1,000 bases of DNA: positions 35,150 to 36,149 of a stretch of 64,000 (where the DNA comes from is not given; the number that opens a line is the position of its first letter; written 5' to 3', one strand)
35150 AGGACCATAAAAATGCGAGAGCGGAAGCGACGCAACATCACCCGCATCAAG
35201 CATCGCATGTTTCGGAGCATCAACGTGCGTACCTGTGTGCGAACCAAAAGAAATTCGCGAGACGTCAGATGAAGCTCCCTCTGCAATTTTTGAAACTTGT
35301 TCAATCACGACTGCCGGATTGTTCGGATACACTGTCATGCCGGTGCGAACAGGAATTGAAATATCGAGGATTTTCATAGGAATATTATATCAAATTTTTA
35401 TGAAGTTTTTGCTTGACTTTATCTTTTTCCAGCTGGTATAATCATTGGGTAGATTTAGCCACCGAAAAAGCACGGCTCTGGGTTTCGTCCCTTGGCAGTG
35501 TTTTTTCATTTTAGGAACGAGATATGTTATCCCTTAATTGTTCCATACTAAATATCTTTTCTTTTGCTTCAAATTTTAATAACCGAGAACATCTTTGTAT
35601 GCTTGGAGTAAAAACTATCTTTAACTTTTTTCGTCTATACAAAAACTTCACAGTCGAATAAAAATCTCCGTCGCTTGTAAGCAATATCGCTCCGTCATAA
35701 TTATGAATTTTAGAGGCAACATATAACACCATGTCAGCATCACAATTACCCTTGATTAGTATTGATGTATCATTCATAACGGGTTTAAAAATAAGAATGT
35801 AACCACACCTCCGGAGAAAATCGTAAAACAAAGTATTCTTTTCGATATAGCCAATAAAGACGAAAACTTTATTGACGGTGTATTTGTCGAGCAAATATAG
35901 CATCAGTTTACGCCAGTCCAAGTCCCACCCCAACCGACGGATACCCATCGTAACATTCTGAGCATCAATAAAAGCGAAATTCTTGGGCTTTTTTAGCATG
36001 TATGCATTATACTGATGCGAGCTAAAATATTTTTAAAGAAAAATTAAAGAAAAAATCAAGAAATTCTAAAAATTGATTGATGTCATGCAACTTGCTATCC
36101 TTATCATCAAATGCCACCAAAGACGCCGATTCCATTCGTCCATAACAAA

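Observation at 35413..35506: Tiny independent transcription unit: near-consensus extended -10 promoter to ~58-nt hairpin RNA to terminator, antisense-adjacent to the NYN nuclease gene end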

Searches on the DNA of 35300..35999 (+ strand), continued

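Call 42: search_with_rna_model(model_id=R1, sources=[L004, L005, L006, L007, L008, L009, L010, L011, L012, L013, L014, L015, L016, L017, L018, L019, L020, L021, L022, L024, L025, L026, L028, L029, L030, L031, L033, L035, L036, L037, L038, L039, L041, L042, L043, L044, L045, L047, L048, L049, L050, L051, L052, L053, L054, L055, L056, L057, L058, L059, L060, L061, L062, L063, L064, L065, L066, L067, L068, L069, L070, L071, L072, L073, L074, L075, L076, L077, L078, L079, L080, L081, L082, L083, L084, L085, L086, L087, L088, L089, L090, L091, L092, L093, L094, L095, L096, L097, L098, L099, L100, L101, L102, L103, L104], max_evalue=1)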
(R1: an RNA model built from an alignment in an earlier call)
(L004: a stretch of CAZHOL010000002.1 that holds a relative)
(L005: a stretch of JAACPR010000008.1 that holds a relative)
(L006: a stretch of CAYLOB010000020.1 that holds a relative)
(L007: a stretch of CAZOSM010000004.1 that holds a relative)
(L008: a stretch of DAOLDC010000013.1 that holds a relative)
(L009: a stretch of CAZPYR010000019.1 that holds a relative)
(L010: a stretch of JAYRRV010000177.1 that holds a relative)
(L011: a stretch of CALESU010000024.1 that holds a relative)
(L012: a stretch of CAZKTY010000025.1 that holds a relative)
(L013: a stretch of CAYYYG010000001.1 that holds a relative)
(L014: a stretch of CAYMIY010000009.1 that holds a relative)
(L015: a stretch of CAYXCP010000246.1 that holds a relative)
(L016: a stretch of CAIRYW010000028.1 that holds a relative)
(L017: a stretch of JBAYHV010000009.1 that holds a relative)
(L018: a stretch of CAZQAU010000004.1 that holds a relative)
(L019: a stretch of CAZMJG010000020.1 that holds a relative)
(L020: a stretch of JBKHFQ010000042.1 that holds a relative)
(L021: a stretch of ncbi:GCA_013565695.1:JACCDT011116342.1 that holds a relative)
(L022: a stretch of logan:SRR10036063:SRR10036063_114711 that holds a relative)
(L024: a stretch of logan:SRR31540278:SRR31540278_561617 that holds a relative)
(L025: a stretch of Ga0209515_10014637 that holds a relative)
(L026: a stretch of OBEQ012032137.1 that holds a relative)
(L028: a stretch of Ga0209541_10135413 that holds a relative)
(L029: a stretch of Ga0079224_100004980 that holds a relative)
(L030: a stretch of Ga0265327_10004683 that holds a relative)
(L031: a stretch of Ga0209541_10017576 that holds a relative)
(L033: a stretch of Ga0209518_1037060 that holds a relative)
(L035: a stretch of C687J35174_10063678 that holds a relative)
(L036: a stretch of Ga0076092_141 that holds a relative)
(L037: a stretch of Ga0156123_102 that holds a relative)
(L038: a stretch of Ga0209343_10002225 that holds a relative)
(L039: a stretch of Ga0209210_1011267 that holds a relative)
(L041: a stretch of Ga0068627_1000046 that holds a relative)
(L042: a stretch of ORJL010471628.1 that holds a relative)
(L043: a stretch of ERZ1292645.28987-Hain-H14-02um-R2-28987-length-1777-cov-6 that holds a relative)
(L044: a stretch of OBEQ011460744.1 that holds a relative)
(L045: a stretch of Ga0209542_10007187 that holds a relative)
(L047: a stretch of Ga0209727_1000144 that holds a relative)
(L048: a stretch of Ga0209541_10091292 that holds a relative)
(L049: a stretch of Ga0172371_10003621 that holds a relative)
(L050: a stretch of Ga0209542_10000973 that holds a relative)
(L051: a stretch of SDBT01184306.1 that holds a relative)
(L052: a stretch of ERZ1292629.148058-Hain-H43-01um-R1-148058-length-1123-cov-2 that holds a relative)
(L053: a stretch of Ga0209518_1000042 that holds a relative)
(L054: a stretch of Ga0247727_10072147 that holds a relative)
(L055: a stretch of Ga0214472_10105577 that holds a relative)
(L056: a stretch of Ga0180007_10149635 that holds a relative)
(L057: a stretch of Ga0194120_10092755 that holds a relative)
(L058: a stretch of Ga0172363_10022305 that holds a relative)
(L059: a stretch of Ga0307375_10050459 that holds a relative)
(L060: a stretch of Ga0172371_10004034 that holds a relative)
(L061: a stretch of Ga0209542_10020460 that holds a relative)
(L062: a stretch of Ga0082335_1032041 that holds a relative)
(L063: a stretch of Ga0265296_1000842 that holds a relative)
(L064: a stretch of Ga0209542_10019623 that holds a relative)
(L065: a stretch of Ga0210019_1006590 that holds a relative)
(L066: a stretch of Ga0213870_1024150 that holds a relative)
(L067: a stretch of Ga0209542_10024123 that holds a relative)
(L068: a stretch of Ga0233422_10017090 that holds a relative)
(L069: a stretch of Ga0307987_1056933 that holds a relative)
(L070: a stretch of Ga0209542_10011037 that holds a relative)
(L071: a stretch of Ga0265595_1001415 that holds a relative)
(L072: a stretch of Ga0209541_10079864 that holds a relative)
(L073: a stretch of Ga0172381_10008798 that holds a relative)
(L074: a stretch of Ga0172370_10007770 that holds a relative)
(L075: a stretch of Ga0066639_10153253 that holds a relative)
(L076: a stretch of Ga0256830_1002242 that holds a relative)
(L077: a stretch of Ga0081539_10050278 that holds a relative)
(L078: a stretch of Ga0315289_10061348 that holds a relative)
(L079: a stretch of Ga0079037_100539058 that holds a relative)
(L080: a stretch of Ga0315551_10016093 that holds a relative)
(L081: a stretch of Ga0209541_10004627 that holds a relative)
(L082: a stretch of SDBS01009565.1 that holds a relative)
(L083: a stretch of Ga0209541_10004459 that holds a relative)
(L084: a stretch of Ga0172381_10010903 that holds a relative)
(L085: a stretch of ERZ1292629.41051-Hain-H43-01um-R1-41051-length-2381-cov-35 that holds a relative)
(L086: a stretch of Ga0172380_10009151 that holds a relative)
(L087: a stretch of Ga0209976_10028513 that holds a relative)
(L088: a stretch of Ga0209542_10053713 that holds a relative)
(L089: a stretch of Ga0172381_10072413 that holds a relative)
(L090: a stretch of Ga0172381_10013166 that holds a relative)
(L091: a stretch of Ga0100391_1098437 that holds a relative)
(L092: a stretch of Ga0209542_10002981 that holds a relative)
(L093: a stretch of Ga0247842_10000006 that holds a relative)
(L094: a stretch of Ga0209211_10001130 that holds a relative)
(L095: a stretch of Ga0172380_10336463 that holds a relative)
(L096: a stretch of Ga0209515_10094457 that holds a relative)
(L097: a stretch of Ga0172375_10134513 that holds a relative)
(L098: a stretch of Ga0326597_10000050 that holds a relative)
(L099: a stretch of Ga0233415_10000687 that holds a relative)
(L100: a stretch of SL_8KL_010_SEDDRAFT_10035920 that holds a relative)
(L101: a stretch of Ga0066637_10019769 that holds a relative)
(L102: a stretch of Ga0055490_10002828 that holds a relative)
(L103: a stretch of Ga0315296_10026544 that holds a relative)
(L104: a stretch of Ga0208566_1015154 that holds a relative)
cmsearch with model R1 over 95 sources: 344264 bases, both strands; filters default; matches with E-value up to 1: 151.
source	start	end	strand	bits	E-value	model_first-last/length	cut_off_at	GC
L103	1722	1774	-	75.8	1.2e-14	1-53/53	no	0.38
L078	644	696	-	74.6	2.3e-14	1-53/53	no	0.45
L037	1977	2029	-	74.4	2.5e-14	1-53/53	no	0.34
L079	894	946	-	73.8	3.6e-14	1-53/53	no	0.38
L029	1990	2042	-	73.7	3.7e-14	1-53/53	no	0.38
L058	1972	2023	-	73.5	4.2e-14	1-53/53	no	0.35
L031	1980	2032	-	72.7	6.3e-14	1-53/53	no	0.43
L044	514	566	-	72.7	6.3e-14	1-53/53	no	0.43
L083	1989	2041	-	72.3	8e-14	1-53/53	no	0.45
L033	851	903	-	72.3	8.1e-14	1-53/53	no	0.38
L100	1092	1144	-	72.1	8.7e-14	1-53/53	no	0.43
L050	2005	2057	-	72.1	8.8e-14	1-53/53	no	0.43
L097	1989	2041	-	72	9.6e-14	1-53/53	no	0.4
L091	782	834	-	71.3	1.4e-13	1-53/53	no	0.43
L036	1989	2041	-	71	1.6e-13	1-53/53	no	0.38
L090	1993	2045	-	70.9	1.7e-13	1-53/53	no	0.47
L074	484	536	-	70.6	2e-13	1-53/53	no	0.43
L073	896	948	-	70.6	2.1e-13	1-53/53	no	0.43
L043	800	852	-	70.5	2.1e-13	1-53/53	no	0.43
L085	939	991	-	70.2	2.5e-13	1-53/53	no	0.45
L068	1989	2041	-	70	2.7e-13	1-53/53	no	0.49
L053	1989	2041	-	70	2.7e-13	1-53/53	no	0.49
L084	1971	2023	-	70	2.9e-13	1-53/53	no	0.47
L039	757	809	-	69.5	3.6e-13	1-53/53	no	0.38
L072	2001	2053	-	69.3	4e-13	1-53/53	no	0.49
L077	768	820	-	69.3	4.1e-13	1-53/53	no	0.47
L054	1996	2048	-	69.3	4.1e-13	1-53/53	no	0.43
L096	1540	1592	-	69.2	4.4e-13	1-53/53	no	0.49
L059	1989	2041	-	68.6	6.1e-13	1-53/53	no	0.49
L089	1677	1729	+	68.4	6.7e-13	1-53/53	no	0.4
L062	590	641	-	68.4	6.7e-13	1-53/53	no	0.42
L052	682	734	-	68.3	6.8e-13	1-53/53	no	0.42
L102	1103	1155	-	68.1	7.8e-13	1-53/53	no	0.53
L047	1991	2042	-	68.1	7.9e-13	1-53/53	no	0.42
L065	1989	2041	-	67.5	1.1e-12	1-53/53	no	0.42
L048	1990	2041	-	66.7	1.7e-12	1-53/53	no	0.37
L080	1988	2038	-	66.1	2.3e-12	1-53/53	no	0.33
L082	1988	2038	-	66.1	2.3e-12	1-53/53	no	0.33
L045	1989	2041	-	66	2.5e-12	1-53/53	no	0.4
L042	1990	2042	-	65.8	2.8e-12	1-53/53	no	0.42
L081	1990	2042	-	65.6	3e-12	1-53/53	no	0.45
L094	1990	2041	-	64.9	4.4e-12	1-53/53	no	0.56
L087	1729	1780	-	64.9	4.4e-12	1-53/53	no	0.4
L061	1543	1595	-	64.8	4.6e-12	1-53/53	no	0.47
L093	1989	2041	-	64.6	5.2e-12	1-53/53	no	0.43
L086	2041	2093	+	64.6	5.3e-12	1-53/53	no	0.47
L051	952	1002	-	64.5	5.5e-12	1-53/53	no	0.41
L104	1989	2040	-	63.4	9.9e-12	1-53/53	no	0.54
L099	1152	1203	-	62.9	1.3e-11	1-53/53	no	0.37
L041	1972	2024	-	62.8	1.4e-11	1-53/53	no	0.42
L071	1988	2038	-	62.8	1.4e-11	1-53/53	no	0.43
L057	1543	1594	-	62.7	1.5e-11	1-53/53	no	0.4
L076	1984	2036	-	62.1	2e-11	1-53/53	no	0.4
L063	1987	2037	-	62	2.2e-11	1-53/53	no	0.35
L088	1987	2038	-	61.9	2.2e-11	1-53/53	no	0.5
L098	1989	2041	-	61.9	2.3e-11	1-53/53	no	0.45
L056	833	884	-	61.7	2.5e-11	1-53/53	no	0.35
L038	1976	2028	-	61.7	2.6e-11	1-53/53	no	0.43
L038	3015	3067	-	61.7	2.6e-11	1-53/53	no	0.43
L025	1989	2041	-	61.3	3.1e-11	1-53/53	no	0.47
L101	1986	2038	-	61.2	3.4e-11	1-53/53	no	0.32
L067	1989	2040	-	61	3.7e-11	1-53/53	no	0.58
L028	740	791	-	60.4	5.2e-11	1-53/53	no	0.44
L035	1990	2041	-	59.2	9.9e-11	1-53/53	no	0.44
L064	1598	1649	-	56.3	4.7e-10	1-53/53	no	0.37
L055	922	972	-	56.3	4.8e-10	1-53/53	no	0.43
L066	1413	1464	-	56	5.7e-10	1-53/53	no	0.5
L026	1995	2046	-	55.5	7.3e-10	1-53/53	no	0.5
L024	863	915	-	55.2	8.5e-10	1-53/53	no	0.53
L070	878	930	-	55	9.4e-10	1-53/53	no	0.4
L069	702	753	-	54.5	1.2e-09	1-53/53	no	0.38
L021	3492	3544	-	54.3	1.4e-09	1-53/53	no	0.38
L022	3492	3544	-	54.3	1.4e-09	1-53/53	no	0.38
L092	1995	2046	-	52.1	4.7e-09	1-53/53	no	0.56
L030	1972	2023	-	51.6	6.1e-09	1-53/53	no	0.44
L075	1425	1477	-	50.9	9e-09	1-53/53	no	0.38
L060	1981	2031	-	50.7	1e-08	1-53/53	no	0.39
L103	1711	1763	+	42.8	7.1e-07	1-53/53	no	0.32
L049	1990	2041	-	39.7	3.9e-06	1-53/53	no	0.44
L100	1081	1133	+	37.2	1.5e-05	1-53/53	no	0.42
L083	1978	2030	+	36.5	2.2e-05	1-53/53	no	0.4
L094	2093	2143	-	35.3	4.3e-05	1-53/53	no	0.57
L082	1978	2028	+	35.1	4.6e-05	1-53/53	no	0.33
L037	1966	2018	+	34.7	5.7e-05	1-53/53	no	0.28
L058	1960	2011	+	34.2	7.7e-05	1-53/53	no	0.31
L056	822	873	+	33.6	0.00011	1-53/53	no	0.33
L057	1531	1582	+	33.2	0.00013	1-53/53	no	0.37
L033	840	892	+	32.9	0.00016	1-53/53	no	0.34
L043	789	841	+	32.8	0.00017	1-53/53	no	0.4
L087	1718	1770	+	32.5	0.0002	1-53/53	no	0.42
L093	1978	2030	+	32.1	0.00024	1-53/53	no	0.4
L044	507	555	+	31.7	0.00029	1-53/53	no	0.45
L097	1978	2030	+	31.6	0.00031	1-53/53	no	0.38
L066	1534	1585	-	31.5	0.00033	1-53/53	no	0.6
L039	746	798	+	31.2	0.0004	1-53/53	no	0.36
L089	1688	1740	-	31.2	0.0004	1-53/53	no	0.36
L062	578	629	+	30.5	0.00056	1-53/53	no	0.38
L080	1978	2028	+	30.4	0.00061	1-53/53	no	0.37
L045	1978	2030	+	30.2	0.00067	1-53/53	no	0.36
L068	1978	2030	+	29.6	0.00094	1-53/53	no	0.47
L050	1992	2046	+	29.4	0.001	1-53/53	no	0.44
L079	885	935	+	29.2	0.0012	1-53/53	no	0.37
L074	473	525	+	29.1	0.0012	1-53/53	no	0.43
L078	635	685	+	28.9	0.0014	1-53/53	no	0.43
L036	1978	2030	+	28.8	0.0014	1-53/53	no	0.36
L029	1979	2031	+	28.2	0.002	1-53/53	no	0.4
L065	1978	2030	+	28.2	0.002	1-53/53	no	0.4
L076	1975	2025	+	28.1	0.0022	1-53/53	no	0.35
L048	1978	2029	+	28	0.0022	1-53/53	no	0.37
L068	1378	1430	-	27.6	0.0028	1-53/53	no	0.49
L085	929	980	+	27.5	0.0029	1-53/53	no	0.4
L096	1532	1581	+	27.4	0.0032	1-53/53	no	0.48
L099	1142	1193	+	27.4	0.0032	1-53/53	no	0.37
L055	911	962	+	26.8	0.0042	1-53/53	no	0.42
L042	1980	2030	+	26.2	0.0058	1-53/53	no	0.39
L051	944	992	+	26.1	0.0063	1-53/53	no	0.41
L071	1980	2028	+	25.8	0.0072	1-53/53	no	0.43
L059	1978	2030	+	25.8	0.0073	1-53/53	no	0.45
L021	3489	3533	+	25.1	0.011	9-53/53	no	0.38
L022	3489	3533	+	25.1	0.011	9-53/53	no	0.38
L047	1980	2030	+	25.1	0.011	1-53/53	no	0.37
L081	1978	2030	+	25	0.011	1-53/53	no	0.38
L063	1978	2027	+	24.5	0.015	1-53/53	no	0.36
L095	1122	1142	-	23.8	0.022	33-53/53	5'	0.52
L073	885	937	+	23.7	0.023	1-53/53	no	0.43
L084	1960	2012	+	23.7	0.023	1-53/53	no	0.43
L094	1978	2029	+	23.7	0.024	1-53/53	no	0.5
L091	779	823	+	23.3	0.029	9-53/53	no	0.42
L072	1990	2042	+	23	0.033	1-53/53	no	0.42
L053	1978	2030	+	22.4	0.048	1-53/53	no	0.42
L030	1963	2012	+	22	0.059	1-53/53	no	0.42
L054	1996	2037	+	21.8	0.064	12-53/53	no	0.45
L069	692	743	+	20.8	0.11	1-53/53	no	0.38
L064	1588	1639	+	20.7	0.12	1-53/53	no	0.33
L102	1103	1144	+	20.7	0.12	12-53/53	no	0.55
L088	1974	2027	+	20.6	0.13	1-53/53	no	0.46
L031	1969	2021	+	20.3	0.14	1-53/53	no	0.4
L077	769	808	+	20.2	0.15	13-52/53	no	0.52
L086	2052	2104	-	20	0.17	1-53/53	no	0.43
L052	670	723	+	20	0.17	1-53/53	no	0.39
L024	853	904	+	19.9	0.18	1-53/53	no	0.48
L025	2742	2792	-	19.3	0.25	1-53/53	no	0.51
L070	866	918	+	19.1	0.27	1-53/53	no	0.38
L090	1986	2034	+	18.8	0.32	1-53/53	no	0.47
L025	1978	2030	+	18.1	0.49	1-53/53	no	0.47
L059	1405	1439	+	18.1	0.49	1-53/53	no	0.4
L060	1969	2019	+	18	0.51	1-53/53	no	0.41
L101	864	903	+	17.7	0.6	1-53/53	no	0.32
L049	1978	2030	+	17.6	0.65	1-53/53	no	0.45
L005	313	354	+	17.3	0.74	1-53/53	no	0.33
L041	1961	2011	+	17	0.9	1-53/53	no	0.37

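Call 56: search_with_rna_model(model_id=R1, source=L105, max_evalue=1, filters=off, show_alignments=1)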
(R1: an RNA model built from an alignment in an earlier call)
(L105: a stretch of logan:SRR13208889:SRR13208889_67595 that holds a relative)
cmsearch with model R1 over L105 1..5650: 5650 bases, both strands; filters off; matches with E-value up to 1: 3.
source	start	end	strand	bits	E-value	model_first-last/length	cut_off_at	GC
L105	3503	3556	-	18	0.0082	1-53/53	no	0.5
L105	4249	4267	+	11.3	0.31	1-53/53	no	0.26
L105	2953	2983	-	9.3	0.96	1-53/53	no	0.13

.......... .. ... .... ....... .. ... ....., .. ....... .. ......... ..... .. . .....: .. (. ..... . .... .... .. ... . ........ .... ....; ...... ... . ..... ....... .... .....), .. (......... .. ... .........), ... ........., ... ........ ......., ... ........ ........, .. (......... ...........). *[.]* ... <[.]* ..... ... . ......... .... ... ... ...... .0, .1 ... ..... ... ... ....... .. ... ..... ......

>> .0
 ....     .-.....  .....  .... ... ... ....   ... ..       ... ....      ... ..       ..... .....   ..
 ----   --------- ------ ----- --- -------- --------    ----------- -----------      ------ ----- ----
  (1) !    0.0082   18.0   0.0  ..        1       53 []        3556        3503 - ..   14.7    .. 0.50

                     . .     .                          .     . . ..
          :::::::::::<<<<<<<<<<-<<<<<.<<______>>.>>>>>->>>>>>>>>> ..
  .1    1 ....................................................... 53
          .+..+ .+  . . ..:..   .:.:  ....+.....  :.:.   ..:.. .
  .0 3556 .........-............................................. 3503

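Call 65: search_with_rna_model(model_id=R1, sources=[L106, L107], max_evalue=10, filters=off)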
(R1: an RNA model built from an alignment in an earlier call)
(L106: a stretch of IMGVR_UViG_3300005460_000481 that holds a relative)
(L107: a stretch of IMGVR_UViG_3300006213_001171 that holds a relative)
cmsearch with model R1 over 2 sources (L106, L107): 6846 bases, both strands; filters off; matches with E-value up to 10: 14.
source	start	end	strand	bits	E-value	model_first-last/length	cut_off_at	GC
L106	2639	2698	+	11.4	0.36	1-53/53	no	0.43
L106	2088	2126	+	10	0.77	1-53/53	no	0.36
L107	2088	2126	+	10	0.77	1-53/53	no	0.36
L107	2550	2580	+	8.1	2.1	1-53/53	no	0.29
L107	2639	2698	+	7.6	2.9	1-53/53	no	0.45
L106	2397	2423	-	7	4.1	1-53/53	no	0.3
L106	2541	2553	-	6.4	5.4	1-53/53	no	0.31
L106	1135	1157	-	6.3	5.9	1-53/53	no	0.26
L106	2161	2195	-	5.9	7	1-53/53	no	0.34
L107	2161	2195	-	5.9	7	1-53/53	no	0.34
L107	820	851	+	5.7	8.1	1-53/53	no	0.31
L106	1526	1547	-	5.4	9.4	1-53/53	no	0.32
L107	1526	1547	-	5.4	9.4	1-53/53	no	0.32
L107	2561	2590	-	5.3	9.7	1-53/53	no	0.23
